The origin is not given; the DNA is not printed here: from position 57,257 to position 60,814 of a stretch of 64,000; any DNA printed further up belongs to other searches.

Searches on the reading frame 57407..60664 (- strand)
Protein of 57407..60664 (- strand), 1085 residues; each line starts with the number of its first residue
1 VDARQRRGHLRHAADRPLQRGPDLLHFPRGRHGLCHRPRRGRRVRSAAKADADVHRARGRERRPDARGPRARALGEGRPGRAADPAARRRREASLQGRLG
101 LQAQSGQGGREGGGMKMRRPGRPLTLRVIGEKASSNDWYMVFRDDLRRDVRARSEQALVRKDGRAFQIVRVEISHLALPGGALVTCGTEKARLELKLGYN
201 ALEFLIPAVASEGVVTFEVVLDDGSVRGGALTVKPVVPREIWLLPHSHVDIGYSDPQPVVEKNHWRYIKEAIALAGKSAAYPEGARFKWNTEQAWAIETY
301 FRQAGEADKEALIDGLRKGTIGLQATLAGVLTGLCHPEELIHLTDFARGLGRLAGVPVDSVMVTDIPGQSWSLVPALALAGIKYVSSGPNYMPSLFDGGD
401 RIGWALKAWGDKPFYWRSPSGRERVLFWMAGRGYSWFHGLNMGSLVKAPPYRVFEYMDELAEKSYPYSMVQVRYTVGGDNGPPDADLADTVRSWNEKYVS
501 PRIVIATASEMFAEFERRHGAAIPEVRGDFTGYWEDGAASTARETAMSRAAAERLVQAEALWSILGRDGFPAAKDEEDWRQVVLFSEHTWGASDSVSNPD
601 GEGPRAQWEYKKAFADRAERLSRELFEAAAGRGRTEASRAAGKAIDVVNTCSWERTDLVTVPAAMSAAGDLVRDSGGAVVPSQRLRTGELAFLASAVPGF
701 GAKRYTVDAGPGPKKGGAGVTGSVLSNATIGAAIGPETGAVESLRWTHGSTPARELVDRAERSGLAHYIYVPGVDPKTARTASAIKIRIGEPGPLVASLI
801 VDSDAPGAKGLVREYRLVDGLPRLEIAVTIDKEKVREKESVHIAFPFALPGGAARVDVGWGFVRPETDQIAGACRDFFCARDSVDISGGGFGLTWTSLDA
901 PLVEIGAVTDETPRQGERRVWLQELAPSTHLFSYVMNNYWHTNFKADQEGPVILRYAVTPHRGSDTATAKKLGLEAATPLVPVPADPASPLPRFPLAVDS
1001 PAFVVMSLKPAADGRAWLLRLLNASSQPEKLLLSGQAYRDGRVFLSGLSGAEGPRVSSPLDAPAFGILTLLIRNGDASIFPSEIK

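Call 4: search_protein_families(library=pfam, proteins=[window:57407-60664:-], max_evalue=0.01)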
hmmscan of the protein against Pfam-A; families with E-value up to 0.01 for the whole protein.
window:57407-60664:- (1085 aa): 1 family
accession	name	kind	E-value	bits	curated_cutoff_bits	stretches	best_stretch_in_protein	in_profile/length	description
PF01074.27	Glyco_hydro_38N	-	9.6e-10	38.8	25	1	241-523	2-258/270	Glycosyl hydrolases family 38 N-terminal domain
